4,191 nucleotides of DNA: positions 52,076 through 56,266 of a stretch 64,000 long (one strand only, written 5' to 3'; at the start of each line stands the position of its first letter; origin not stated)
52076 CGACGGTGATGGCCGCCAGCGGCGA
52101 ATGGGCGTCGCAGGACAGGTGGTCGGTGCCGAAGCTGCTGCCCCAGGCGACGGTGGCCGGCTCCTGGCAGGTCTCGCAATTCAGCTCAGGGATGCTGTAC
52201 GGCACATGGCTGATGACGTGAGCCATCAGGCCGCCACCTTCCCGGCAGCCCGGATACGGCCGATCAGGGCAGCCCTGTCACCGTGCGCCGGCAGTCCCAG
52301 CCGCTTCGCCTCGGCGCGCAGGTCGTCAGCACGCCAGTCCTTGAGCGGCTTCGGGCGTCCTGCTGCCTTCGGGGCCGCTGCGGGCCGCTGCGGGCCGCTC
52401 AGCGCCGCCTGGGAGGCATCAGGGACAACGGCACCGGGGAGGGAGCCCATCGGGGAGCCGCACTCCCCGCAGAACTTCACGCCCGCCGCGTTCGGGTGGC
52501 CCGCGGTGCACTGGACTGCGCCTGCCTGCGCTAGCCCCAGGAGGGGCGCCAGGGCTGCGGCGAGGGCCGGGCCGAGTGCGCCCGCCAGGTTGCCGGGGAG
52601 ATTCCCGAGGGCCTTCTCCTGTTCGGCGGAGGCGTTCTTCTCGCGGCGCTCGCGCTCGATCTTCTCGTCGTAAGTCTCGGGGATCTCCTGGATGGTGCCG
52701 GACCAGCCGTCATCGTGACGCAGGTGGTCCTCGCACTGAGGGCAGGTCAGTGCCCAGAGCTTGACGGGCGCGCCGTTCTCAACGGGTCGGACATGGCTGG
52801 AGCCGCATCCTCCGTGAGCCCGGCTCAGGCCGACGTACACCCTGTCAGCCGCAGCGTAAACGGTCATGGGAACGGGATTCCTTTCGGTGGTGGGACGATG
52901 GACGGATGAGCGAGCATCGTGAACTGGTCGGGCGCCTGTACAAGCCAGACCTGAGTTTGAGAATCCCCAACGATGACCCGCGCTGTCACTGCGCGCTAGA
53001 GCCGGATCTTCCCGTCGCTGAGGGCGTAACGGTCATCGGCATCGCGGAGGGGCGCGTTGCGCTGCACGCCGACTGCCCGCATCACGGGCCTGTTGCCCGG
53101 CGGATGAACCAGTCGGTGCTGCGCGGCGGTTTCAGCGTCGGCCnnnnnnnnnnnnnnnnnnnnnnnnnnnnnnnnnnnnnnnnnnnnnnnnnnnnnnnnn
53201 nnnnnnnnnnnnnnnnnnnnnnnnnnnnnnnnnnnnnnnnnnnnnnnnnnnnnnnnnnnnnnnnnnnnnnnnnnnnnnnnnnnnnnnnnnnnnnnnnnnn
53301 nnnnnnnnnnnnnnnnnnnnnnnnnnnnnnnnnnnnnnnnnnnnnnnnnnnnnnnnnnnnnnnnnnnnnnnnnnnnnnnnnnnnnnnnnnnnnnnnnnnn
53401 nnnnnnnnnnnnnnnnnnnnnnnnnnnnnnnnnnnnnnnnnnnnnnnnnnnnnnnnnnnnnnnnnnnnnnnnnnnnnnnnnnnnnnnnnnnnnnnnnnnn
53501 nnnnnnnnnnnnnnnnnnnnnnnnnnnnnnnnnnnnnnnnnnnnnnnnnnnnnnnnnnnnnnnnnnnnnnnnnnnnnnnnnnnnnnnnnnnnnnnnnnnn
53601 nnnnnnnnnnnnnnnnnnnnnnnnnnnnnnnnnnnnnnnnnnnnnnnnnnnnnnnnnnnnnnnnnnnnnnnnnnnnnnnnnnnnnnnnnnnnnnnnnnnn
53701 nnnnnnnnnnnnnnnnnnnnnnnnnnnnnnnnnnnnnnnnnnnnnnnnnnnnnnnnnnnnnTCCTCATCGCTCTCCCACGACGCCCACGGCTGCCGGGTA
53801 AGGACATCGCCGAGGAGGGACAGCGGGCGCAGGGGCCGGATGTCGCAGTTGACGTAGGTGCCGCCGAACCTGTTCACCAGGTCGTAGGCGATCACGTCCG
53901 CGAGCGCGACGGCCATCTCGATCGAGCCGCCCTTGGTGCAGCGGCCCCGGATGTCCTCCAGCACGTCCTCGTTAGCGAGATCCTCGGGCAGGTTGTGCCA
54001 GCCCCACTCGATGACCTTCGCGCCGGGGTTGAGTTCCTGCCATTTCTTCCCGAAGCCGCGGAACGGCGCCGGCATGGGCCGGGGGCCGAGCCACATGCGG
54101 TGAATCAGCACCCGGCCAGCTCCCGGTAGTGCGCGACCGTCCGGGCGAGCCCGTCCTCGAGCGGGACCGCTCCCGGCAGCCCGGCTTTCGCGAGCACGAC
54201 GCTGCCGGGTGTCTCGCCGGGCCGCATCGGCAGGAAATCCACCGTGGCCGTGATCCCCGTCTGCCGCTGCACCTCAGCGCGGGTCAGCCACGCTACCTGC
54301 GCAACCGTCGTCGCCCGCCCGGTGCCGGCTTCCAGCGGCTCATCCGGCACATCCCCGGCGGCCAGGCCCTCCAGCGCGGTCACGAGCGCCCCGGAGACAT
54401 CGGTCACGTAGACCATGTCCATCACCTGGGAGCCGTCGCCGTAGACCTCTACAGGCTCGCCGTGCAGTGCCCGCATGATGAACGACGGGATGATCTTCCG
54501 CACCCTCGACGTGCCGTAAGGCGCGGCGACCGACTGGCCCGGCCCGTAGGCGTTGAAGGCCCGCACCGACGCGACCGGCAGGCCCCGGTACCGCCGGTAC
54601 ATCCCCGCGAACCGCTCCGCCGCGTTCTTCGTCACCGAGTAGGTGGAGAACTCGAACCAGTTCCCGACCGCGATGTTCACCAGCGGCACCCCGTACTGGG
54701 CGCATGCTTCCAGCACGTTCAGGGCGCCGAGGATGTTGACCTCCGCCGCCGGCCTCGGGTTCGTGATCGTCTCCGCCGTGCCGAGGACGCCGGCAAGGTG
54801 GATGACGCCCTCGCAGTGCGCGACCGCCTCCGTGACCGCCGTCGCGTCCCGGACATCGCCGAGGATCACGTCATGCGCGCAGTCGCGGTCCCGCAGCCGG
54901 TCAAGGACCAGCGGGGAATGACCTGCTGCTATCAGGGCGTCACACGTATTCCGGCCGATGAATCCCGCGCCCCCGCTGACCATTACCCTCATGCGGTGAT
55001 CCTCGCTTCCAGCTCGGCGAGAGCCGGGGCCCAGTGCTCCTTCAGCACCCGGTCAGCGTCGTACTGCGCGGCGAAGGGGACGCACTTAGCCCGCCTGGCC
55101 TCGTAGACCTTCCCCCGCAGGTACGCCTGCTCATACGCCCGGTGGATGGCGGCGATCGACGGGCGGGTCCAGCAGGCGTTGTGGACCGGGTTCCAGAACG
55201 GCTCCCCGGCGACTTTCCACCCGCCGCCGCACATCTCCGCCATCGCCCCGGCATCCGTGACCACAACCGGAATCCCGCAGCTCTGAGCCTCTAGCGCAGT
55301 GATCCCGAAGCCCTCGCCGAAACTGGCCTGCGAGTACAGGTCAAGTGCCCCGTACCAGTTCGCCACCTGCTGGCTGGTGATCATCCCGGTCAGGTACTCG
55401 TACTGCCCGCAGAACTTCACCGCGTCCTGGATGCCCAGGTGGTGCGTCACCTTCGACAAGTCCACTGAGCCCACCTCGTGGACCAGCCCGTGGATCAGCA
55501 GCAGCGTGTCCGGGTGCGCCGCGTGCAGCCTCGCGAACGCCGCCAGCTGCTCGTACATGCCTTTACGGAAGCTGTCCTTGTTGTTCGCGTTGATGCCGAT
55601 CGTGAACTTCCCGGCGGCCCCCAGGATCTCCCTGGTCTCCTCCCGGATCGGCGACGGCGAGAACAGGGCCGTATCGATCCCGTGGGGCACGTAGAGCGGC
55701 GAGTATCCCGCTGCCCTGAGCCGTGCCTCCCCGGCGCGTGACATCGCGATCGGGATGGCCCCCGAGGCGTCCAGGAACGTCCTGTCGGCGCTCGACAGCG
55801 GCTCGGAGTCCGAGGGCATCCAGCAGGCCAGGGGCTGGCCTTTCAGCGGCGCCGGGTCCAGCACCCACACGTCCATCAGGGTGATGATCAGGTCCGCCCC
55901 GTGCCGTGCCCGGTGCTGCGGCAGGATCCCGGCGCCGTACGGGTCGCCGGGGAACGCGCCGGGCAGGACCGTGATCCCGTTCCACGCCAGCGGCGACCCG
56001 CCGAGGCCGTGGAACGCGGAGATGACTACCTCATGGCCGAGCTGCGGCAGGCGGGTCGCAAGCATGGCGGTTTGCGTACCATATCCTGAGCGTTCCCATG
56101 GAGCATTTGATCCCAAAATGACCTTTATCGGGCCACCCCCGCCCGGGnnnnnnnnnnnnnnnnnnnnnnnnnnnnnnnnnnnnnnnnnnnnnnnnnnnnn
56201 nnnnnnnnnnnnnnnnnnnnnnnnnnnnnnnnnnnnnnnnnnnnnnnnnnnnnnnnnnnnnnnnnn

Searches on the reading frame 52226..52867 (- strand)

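Call 64: search_protein_families(library=pfam, proteins=[window:52226-52867:-], max_evalue=0.01)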
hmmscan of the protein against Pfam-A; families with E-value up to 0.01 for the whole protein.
window:52226-52867:- (213 aa): 4 families
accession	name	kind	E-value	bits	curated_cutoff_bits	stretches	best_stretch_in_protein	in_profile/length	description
PF02037.33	SAP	-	1.5e-05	25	23.9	1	175-206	2-33/37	SAP domain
PF13240.11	Zn_Ribbon_1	-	0.00016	21.8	25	1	123-139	6-22/23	zinc-ribbon domain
PF12773.13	DZR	-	0.00074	20.1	27.3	0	123-140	5-22/45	Double zinc ribbon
PF18953.6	SAP_new25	-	0.0087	16.1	26.3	0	177-207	7-37/51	SAP domain-containing new25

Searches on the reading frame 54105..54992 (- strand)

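Call 64: search_protein_families(library=pfam, proteins=[window:54105-54992:-], max_evalue=0.01)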
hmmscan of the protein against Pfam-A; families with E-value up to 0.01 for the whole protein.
window:54105-54992:- (295 aa): 8 families
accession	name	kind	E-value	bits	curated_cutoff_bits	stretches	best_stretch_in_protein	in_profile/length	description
PF01370.27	Epimerase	-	3.5e-41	141.6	20.9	1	3-216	1-234/240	NAD dependent epimerase/dehydratase family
PF16363.11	GDP_Man_Dehyd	-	9.8e-25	88.1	27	2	4-102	1-118/332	GDP-mannose 4,6 dehydratase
PF01073.25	3Beta_HSD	-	9e-15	54.9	22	1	5-104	2-110/280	3-beta hydroxysteroid dehydrogenase/isomerase family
PF02719.21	Polysacc_synt_2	-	6.5e-08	32.5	20.2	1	4-108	2-127/293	Polysaccharide biosynthesis protein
PF04321.23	RmlD_sub_bind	-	2.3e-06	27.3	27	1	1-108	1-100/287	RmlD substrate binding domain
PF13460.12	NAD_binding_10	-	1.7e-05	25.2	27.2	1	7-103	1-91/184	NAD(P)H-binding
PF08659.16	KR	-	0.00082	19.8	22.6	0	4-73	4-95/180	KR domain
PF07993.18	NAD_binding_4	-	0.00082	19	20.1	0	116-198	175-253/258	Male sterility protein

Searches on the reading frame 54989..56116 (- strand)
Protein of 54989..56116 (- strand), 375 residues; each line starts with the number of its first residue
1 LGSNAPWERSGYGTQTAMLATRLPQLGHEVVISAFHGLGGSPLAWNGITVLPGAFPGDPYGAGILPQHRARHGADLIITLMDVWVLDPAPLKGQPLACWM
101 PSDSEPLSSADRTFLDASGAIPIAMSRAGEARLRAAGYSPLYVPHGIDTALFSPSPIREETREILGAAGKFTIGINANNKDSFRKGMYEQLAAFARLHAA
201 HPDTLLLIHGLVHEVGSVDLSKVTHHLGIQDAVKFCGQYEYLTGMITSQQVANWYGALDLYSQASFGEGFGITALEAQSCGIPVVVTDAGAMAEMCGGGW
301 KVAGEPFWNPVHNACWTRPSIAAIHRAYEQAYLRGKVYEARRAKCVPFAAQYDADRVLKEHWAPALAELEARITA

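Call 64: search_protein_families(library=pfam, proteins=[window:54989-56116:-], max_evalue=0.01)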
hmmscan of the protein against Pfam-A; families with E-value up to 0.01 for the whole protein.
window:54989-56116:- (375 aa): 5 families
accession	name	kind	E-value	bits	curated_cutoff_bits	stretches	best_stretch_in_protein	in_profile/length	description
PF00534.26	Glycos_transf_1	-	4.9e-15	55.9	26.4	1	183-295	26-130/172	Glycosyl transferases group 1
PF13692.12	Glyco_trans_1_4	-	1.4e-14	55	27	1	184-297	14-116/142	Glycosyl transferases group 1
PF20706.3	GT4-conflict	-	0.00013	21.5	26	1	257-290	281-314/385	Family 4 Glycosyltransferase in conflict systems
PF13579.12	Glyco_trans_4_4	-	0.00081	20.2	29.7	0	10-60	1-52/158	Glycosyl transferase 4-like domain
PF13439.12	Glyco_transf_4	-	0.008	16.7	28.5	0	11-66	3-58/170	Glycosyltransferase Family 4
